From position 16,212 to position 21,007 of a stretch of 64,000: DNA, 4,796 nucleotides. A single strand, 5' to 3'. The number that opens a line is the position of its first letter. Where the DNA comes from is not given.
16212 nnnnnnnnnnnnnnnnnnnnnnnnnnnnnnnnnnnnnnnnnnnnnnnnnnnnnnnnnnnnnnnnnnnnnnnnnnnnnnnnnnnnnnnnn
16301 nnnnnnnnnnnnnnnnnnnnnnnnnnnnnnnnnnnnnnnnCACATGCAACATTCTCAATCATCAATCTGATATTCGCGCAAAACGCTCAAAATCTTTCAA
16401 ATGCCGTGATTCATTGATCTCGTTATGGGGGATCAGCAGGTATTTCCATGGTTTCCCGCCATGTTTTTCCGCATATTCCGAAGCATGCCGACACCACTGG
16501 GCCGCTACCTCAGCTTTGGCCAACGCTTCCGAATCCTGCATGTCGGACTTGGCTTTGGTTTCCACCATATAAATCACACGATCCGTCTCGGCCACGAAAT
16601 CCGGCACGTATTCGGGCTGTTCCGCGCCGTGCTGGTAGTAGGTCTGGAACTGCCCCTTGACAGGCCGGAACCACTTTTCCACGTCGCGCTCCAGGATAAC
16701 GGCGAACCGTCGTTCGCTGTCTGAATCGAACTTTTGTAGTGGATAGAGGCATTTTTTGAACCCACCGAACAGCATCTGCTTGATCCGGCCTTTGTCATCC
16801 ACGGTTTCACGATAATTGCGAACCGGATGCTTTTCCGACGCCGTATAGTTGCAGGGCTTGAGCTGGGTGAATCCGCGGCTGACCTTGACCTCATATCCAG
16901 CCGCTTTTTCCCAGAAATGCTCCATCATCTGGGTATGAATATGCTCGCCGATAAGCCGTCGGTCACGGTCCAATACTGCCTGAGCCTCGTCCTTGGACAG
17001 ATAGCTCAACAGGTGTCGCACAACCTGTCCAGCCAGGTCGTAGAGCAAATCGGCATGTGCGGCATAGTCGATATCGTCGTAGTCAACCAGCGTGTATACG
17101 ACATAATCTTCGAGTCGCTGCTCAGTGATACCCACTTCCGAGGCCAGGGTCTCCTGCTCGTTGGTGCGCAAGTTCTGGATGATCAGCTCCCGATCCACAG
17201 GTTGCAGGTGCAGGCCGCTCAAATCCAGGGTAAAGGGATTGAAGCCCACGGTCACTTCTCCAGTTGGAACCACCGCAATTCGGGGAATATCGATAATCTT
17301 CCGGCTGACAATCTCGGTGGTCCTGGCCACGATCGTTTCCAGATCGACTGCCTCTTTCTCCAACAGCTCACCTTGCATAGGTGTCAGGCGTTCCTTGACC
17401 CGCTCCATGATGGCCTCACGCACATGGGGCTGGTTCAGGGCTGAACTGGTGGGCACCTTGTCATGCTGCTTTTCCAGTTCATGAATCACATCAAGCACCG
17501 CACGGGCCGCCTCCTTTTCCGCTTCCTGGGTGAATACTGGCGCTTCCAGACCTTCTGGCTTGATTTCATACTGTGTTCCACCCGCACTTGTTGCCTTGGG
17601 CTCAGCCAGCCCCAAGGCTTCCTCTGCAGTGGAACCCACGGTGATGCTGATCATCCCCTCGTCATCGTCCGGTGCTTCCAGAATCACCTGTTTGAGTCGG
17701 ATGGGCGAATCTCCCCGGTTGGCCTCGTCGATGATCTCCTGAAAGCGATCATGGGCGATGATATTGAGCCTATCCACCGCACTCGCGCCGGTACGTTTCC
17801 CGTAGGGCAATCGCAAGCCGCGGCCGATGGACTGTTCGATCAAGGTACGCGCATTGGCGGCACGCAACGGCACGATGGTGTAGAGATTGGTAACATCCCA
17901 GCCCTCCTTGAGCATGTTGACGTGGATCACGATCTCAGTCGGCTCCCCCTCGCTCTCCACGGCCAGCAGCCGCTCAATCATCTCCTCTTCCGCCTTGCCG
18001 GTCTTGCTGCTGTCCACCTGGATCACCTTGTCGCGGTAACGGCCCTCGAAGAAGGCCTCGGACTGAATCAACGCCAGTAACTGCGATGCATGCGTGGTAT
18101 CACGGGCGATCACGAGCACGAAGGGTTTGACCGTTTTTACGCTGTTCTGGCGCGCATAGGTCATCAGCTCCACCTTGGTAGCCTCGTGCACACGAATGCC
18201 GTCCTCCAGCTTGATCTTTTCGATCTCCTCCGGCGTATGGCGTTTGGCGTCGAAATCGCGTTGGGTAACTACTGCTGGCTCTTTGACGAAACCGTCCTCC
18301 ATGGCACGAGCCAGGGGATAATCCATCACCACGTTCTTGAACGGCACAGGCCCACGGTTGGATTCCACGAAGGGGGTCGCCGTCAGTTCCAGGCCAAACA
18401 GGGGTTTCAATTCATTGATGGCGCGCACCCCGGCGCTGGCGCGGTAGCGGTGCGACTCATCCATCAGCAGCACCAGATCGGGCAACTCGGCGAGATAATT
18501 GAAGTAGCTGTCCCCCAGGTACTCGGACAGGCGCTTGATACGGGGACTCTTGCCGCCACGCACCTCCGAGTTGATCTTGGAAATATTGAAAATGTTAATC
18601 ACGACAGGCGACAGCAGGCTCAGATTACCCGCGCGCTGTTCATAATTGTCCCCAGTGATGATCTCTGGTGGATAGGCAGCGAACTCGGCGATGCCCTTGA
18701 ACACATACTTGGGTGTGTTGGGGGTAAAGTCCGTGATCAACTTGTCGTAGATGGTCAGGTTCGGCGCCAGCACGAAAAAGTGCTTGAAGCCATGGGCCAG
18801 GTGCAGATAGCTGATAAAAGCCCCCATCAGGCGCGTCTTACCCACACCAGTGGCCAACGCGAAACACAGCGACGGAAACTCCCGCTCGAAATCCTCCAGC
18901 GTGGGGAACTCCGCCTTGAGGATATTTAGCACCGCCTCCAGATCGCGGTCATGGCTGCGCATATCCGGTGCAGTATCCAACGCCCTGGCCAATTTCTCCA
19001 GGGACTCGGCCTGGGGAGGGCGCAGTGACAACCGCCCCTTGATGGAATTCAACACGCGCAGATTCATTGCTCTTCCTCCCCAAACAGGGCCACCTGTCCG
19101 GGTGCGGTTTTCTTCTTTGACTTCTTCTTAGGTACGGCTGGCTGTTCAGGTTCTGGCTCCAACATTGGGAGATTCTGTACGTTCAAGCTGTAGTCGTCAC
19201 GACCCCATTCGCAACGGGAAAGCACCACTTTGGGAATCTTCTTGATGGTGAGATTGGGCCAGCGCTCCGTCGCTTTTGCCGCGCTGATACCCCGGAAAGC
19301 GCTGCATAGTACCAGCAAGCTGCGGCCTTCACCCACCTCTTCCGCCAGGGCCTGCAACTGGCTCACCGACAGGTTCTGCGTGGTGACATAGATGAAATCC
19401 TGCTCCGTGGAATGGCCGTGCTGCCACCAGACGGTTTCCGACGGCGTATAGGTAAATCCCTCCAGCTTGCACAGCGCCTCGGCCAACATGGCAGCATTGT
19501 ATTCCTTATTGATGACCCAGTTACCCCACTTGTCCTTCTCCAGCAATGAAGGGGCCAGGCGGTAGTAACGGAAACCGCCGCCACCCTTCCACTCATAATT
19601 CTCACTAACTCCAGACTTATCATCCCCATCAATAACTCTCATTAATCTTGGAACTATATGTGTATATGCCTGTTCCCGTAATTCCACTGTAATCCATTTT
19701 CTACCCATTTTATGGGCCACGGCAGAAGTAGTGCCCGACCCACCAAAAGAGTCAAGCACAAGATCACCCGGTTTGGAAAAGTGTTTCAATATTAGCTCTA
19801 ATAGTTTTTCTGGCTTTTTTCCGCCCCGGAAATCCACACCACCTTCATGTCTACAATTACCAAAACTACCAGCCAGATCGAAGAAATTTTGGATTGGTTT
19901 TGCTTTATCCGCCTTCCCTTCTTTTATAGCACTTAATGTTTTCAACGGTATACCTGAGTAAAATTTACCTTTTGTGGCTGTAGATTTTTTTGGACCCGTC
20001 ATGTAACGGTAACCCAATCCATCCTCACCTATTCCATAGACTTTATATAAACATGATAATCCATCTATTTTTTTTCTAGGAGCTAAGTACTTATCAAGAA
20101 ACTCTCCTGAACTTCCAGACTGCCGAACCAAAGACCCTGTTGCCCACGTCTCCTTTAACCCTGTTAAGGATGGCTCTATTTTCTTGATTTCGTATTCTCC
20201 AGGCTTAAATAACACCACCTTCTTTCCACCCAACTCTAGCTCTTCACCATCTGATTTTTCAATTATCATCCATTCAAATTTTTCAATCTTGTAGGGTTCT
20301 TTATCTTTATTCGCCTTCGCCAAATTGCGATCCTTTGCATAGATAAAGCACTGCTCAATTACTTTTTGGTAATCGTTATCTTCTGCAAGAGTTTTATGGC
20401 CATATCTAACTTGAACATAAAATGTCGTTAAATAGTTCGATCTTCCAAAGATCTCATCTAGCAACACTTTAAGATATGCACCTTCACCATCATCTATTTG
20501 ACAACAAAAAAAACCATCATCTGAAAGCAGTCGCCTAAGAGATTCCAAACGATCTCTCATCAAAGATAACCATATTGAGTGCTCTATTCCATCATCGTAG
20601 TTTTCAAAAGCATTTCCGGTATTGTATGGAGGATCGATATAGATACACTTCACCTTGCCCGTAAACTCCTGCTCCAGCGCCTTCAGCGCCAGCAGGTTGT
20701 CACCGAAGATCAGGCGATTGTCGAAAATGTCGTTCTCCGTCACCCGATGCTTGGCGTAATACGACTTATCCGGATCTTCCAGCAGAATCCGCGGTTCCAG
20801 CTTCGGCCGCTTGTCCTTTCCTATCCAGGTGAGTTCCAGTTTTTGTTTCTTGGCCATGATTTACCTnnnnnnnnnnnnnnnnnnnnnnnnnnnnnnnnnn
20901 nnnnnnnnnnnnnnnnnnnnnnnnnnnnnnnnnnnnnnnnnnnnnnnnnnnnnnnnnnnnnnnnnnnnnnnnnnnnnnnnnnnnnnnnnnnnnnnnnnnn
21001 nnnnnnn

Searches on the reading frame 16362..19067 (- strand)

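Call 66: search_protein_families(library=pfam, proteins=[window:16362-19067:-])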
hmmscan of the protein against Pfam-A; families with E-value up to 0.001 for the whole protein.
window:16362-19067:- (901 aa): 2 families
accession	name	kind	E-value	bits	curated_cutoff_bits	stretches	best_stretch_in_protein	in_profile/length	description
PF04851.21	ResIII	-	1.3e-21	77.7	22.5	1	13-233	2-163/164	Type III restriction enzyme, res subunit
PF18766.7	SWI2_SNF2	-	0.00011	22.3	26.7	1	179-267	110-189/221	SWI2/SNF2 ATPase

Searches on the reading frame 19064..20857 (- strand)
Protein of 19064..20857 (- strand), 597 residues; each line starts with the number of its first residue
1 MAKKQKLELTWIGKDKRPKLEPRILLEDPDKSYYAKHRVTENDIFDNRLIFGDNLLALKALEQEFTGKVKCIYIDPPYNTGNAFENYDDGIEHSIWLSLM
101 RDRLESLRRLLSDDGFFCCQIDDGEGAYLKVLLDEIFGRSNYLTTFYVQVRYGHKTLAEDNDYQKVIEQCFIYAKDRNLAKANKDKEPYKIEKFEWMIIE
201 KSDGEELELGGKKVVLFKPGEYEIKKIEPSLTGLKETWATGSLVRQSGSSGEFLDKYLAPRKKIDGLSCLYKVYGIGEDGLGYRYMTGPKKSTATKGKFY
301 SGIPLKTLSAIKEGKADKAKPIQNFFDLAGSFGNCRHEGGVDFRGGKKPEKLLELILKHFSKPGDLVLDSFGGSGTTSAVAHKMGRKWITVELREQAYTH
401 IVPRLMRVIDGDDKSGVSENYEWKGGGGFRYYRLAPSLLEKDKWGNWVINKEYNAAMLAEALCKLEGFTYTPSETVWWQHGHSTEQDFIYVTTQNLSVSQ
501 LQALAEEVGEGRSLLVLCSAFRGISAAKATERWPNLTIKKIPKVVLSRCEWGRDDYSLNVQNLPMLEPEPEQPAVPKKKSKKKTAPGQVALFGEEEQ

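Call 66: search_protein_families(library=pfam, proteins=[window:19064-20857:-])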
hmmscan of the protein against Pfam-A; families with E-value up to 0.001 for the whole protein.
window:19064-20857:- (597 aa): 2 families
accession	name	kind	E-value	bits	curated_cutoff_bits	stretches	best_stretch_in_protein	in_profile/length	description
PF01555.25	N6_N4_Mtase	-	6.2e-40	137.9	26.7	1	69-400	1-218/221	DNA methylase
PF03602.21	Cons_hypoth95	-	0.00098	19.3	24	0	57-97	103-142/182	Conserved hypothetical protein 95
